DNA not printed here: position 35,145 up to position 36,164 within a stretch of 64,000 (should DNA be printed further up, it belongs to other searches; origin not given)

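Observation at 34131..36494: Leftward operon: wHTH regulator - zinc ribbon - CPBP/Abi intramembrane protease - two unknowns (candidate abortive-infection / superinfection-immunity module)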

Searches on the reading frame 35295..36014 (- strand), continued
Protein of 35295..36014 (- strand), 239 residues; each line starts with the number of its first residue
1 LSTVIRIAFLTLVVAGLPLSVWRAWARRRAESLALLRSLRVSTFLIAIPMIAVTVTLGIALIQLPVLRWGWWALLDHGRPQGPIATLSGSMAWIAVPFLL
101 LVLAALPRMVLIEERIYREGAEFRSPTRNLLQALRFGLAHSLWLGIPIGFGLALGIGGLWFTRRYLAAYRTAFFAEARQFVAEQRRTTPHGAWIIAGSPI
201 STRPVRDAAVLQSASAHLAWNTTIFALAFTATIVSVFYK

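Call 42: search_protein_families(library=ncbifam, alignment_id=A2, max_evalue=0.1)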
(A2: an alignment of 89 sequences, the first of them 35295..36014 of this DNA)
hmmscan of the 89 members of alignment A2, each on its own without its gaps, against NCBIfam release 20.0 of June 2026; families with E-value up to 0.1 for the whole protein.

A. member 1, window:35295-36014:- (239 aa): 0 families

B. families by the number of members that match (of 89 scanned): 23 families
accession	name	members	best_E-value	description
NF033192.3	CPBP_JDVT_MrtJ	35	3.8e-07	JDVT-CTERM system glutamic-type intramembrane protease MrtJ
NF033664.1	PACE_transport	5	0.018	PACE efflux transporter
NF040914.1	Mrt_core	4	0.00015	myxosortase family intramembrane protease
NF041647.1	ABC_perm_CPBP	2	0.008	ABC transporter permease subunit/CPBP intramembrane protease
TIGR00883.1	2A0106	1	0.00018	metabolite/H+ symporter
NF009162.0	PRK12508.1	1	0.0032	Na(+)/H(+) antiporter subunit B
TIGR03940.1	PGA_PgaD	1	0.0063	poly-beta-1,6-N-acetyl-D-glucosamine biosynthesis protein PgaD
NF040594.1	CPBP_fam_MrtC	1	0.0065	myxosortase MrtC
TIGR00948.1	2a75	1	0.0081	L-lysine exporter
NF045951.1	MAG0110_fam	1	0.011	MAG0110 family membrane protein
TIGR04438.1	small_Trp_rich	1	0.015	TIGR04438 family Trp-rich protein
TIGR03008.1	pepcterm_CAAX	1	0.015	CAAX prenyl protease-related protein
NF050068.1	Rv0804_CPBP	1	0.016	Rv0804 family intramembrane glutamic endopeptidase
NF040674.1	CPBP_fam_MrtP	1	0.021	myxosortase MrtP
NF046117.1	SCO4848_fam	1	0.024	SCO4848 family membrane protein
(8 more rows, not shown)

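Call 43: search_protein_families(library=padloc, max_evalue=0.1, proteins=[window:35295-36014:-])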
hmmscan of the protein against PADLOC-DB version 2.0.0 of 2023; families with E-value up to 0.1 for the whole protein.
window:35295-36014:- (239 aa): 0 families

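Call 47: find_encoding_contigs(protein=P0009, flank=5000, max_places=2)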
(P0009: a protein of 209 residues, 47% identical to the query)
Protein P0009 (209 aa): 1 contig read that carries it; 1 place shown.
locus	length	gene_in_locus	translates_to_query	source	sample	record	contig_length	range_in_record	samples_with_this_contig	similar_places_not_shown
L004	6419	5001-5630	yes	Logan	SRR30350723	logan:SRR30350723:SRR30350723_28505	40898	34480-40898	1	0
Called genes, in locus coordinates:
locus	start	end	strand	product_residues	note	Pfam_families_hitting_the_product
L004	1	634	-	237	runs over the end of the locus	-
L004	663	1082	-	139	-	-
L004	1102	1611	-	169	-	-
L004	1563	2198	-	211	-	PF04055:Radical_SAM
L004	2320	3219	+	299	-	PF01259:SAICAR_synt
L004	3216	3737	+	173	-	PF01288:HPPK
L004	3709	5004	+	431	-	PF28597:T2SSF_N, PF00482:T2SSF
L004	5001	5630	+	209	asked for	-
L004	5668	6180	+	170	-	PF00588:SpoU_methylase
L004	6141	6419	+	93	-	?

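Call 48: find_encoding_contigs(protein=P0006, flank=5000, max_places=2)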
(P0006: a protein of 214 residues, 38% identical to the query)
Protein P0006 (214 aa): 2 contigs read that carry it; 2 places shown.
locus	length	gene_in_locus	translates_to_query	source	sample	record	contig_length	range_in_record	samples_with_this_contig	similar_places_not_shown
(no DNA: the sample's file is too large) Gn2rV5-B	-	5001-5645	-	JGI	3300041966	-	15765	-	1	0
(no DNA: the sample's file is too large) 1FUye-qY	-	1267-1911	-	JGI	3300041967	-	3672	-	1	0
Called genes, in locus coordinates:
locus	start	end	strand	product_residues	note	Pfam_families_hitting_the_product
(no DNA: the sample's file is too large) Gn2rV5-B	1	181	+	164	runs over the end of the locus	PF01957:NfeD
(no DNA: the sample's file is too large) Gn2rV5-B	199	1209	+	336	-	PF01145:Band_7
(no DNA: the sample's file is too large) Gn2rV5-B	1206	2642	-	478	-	PF01120:Alpha_L_fucos, PF16757:Fucosidase_C (weak)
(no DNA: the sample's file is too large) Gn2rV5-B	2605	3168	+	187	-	PF01161:PBP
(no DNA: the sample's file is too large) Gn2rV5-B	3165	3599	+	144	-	PF00583:Acetyltransf_1 (weak), PF13673:Acetyltransf_10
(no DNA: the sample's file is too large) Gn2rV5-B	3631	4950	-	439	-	PF02771:Acyl-CoA_dh_N (weak), PF02770:Acyl-CoA_dh_M, PF00441:Acyl-CoA_dh_1, PF08028:Acyl-CoA_dh_2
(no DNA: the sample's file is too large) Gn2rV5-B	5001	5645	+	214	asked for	-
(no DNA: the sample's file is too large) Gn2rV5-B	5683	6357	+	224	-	-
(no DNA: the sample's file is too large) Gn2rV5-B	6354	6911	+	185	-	PF04011:LemA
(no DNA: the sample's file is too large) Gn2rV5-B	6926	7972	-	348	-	?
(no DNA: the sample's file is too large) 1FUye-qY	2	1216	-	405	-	?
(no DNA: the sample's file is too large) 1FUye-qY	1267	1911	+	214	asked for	-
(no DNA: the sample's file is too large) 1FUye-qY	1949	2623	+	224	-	-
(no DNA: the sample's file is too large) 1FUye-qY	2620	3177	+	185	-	PF04011:LemA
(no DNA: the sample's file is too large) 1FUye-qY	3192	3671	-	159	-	?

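Call 49: find_encoding_contigs(protein=P0017, flank=5000, max_places=2)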
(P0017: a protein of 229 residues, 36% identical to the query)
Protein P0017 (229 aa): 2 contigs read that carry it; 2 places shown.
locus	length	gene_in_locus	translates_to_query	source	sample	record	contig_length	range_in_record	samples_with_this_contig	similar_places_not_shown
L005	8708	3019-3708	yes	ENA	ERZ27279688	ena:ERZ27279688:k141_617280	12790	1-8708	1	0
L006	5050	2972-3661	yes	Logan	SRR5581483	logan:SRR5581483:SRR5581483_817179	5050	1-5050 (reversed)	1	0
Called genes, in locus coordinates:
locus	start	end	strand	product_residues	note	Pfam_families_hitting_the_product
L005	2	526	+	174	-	?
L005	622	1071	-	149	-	PF00072:Response_reg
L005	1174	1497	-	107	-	-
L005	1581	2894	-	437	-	PF01546:Peptidase_M20, PF07687:M20_dimer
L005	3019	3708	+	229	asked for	-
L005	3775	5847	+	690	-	PF01120:Alpha_L_fucos, PF14871:GHL6, PF08532:Glyco_hydro_42M (faint)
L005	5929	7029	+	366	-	PF01408:GFO_IDH_MocA, PF02894:GFO_IDH_MocA_C, PF22725:GFO_IDH_MocA_C3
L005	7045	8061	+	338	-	PF01263:Aldose_epim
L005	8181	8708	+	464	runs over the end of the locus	PF26549:Tricorn_N (weak), PF07676:PD40 (faint)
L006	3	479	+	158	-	?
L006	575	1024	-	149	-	PF00072:Response_reg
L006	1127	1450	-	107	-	-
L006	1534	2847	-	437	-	PF01546:Peptidase_M20, PF07687:M20_dimer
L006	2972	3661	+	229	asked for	-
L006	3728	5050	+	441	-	?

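Call 56: find_encoding_contigs(protein=P0001, flank=10000, max_places=3)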
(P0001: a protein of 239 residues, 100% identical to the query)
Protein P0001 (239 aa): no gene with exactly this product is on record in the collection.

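Call 57: find_related_loci(query=A1, collection=genome_contigs, flank=4000)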
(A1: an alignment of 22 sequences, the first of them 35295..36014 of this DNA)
Query A1 (239 aa) in genome_contigs; peptide patterns used: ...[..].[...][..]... (x = any residue, [..] = any of these).
334 stretches matched a pattern; 174 encode a relative of the query (tblastn E <= 1e-3); the best 80 are kept; 80 distinct loci.
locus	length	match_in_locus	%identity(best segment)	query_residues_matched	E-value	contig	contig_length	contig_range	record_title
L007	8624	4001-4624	38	1-235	5e-29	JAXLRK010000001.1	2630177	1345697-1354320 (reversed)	MAG: Acidimicrobiia bacterium isolate STL-ACT7 C2.255.fa-1, whole genome shotgun sequence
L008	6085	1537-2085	38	26-236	4e-28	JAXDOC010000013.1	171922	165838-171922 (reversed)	MAG: Actinomycetota bacterium isolate BP_68 scaffold_1295608, whole genome shotgun sequence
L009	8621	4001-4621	37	7-227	1e-27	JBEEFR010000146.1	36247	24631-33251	MAG: Actinomycetota bacterium isolate BP_97 scaffold_3286486, whole genome shotgun sequence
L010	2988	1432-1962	35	29-234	9e-28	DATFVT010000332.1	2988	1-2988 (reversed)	MAG TPA_asm: Acidimicrobiia bacterium isolate SMAG_U9471 k141_14128794, whole genome shotgun sequence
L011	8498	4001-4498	36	31-225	4e-27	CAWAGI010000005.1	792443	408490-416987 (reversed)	MAG: uncultured Actinomycetes bacterium isolate MFD04944.bin.2.34 genome assembly, contig: contig_41223, whole genome sh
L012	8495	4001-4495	37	31-224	8e-27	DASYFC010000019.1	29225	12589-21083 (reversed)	MAG TPA_asm: Acidimicrobiia bacterium isolate SMAG_U5003 k141_1326804, whole genome shotgun sequence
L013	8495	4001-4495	37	31-224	1e-26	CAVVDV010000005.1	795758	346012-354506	MAG: uncultured Actinomycetes bacterium isolate MFD02159.bin.2.15 genome assembly, contig: contig_27792, whole genome sh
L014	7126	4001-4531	36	31-237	6e-27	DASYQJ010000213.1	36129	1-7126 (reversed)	MAG TPA_asm: Acidimicrobiia bacterium isolate SMAG_U4482 k141_938451, whole genome shotgun sequence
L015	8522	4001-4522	35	29-231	2e-26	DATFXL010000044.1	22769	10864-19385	MAG TPA_asm: Acidimicrobiia bacterium isolate SMAG_U9516 k141_5663401, whole genome shotgun sequence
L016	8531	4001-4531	35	31-237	1e-26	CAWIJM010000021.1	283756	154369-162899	MAG: uncultured Actinomycetes bacterium isolate MFD04944.bin.2.40 genome assembly, contig: contig_55851, whole genome sh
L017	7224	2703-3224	34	29-231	9e-26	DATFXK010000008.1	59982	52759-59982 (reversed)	MAG TPA_asm: Acidimicrobiia bacterium isolate SMAG_U9515 k141_11122868, whole genome shotgun sequence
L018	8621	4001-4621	36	7-227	1e-25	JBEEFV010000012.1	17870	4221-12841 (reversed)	MAG: Actinomycetota bacterium isolate BP_93 scaffold_261481, whole genome shotgun sequence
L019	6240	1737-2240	35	31-227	6e-26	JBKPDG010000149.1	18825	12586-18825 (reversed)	MAG: Actinomycetota bacterium isolate GB_EKS_MAG_00030 GB_EKS_000000007263, whole genome shotgun sequence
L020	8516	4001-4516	36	31-231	2e-25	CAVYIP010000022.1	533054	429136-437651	MAG: uncultured Actinomycetes bacterium isolate MFD05088.bin.2.106 genome assembly, contig: contig_9474, whole genome sh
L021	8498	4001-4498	37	31-225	3e-25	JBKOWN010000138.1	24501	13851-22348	MAG: Actinomycetota bacterium isolate GM_EKS_MAG_00015 GM_EKS_000001659381, whole genome shotgun sequence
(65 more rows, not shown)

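Call 70: fold_search(model_id=the predicted structure, library=viral)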
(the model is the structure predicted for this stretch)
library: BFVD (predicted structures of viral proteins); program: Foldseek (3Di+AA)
matches with E <= 10: 66; with E <= 0.001: 0
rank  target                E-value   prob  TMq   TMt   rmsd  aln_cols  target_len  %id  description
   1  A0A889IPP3            9.0e-01  0.08  0.15  0.15  18.1       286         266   12  (no name in the UniProt tables at hand)
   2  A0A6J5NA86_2          1.7e+00  0.07  0.16  0.06  18.1       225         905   15  DUF4214 domain-containing protein [uncultured Caudovirales phage]
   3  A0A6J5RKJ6            2.0e+00  0.23  0.19  0.09  13.4        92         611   14  DNA primase/polymerase, bifunctional, N-terminal [uncultured Caudovirales phage]
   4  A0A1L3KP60            2.1e+00  0.23  0.26  0.10  12.9       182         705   14  Uncharacterized protein [Hubei blood fluke virus 3]
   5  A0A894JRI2            2.4e+00  0.08  0.20  0.16  22.3       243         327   13  (no name in the UniProt tables at hand)
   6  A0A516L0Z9            2.5e+00  0.05  0.16  0.08  22.6       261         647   12  (no name in the UniProt tables at hand)
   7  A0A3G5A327            3.0e+00  0.04  0.14  0.11  18.6       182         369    8  HTTM domain-containing protein [Harvfovirus sp.]
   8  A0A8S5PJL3            3.6e+00  0.04  0.18  0.10  18.5       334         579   10  Tail tape measure (Fragment) [Siphoviridae sp. ct8M020]
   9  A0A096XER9            4.0e+00  0.04  0.18  0.14  21.7       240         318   15  Uncharacterized protein [Escherichia phage phi191]
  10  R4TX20                4.2e+00  0.05  0.18  0.14  19.1       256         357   16  (no name in the UniProt tables at hand)
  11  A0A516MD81            4.2e+00  0.02  0.16  0.09  18.3       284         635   15  (no name in the UniProt tables at hand)
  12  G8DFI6                4.4e+00  0.04  0.18  0.14  18.6       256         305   15  (no name in the UniProt tables at hand)
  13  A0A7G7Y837            4.4e+00  0.04  0.15  0.15  19.3       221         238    9  Maco-A 53 [Mamestra configurata nucleopolyhedrovirus]
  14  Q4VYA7                4.4e+00  0.04  0.17  0.16  25.4       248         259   15  (no name in the UniProt tables at hand)
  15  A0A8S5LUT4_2          4.4e+00  0.04  0.16  0.07  46.2       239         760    8  Tail protein [Siphoviridae sp. ctMsr1]
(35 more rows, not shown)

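Call 73: search_dna_similar(query=window:35295-36014:-, collection=plasmids, mode=protein, max_evalue=0.01, max_rows=10)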
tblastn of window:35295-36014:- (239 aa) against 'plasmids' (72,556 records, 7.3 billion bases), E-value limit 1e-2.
No match.

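Call 75: find_related_loci(query=A1, collection=metagenome_contigs, flank=10000)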
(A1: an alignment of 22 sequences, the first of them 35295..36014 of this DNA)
Query A1 (239 aa) in metagenome_contigs; peptide patterns used: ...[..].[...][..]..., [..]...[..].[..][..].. (x = any residue, [..] = any of these).
428 stretches matched a pattern; 211 encode a relative of the query (tblastn E <= 1e-3); the best 80 are kept; 80 distinct loci.
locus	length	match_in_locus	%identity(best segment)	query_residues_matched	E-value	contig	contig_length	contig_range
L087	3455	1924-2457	37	26-234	7e-29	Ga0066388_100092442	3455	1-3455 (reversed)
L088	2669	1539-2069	36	31-237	8e-28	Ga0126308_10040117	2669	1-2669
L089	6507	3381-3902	35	29-231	7e-27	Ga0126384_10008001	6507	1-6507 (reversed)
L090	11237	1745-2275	35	31-237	6e-27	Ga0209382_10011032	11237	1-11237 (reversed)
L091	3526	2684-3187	36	31-227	2e-26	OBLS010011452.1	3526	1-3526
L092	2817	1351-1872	35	31-233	9e-27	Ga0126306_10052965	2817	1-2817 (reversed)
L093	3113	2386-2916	35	31-237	3e-26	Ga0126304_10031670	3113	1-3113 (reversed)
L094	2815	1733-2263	35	31-237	2e-26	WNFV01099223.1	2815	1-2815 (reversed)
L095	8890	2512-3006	36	31-224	3e-26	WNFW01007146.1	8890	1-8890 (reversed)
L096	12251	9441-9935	37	31-224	6e-26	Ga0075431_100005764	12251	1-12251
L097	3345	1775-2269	37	31-224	4e-26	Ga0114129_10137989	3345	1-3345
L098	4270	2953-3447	36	31-224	1e-25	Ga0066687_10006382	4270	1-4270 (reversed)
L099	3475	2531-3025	36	31-224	2e-25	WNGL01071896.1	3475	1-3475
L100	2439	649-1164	36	31-231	2e-25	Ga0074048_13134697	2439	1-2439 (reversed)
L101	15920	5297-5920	33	1-233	7e-25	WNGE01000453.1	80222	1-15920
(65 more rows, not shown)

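Call 84: search_protein_families(library=ncbifam, max_evalue=0.1, proteins=[window:35295-36014:-])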
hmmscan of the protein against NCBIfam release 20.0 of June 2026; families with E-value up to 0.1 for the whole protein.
window:35295-36014:- (239 aa): 0 families
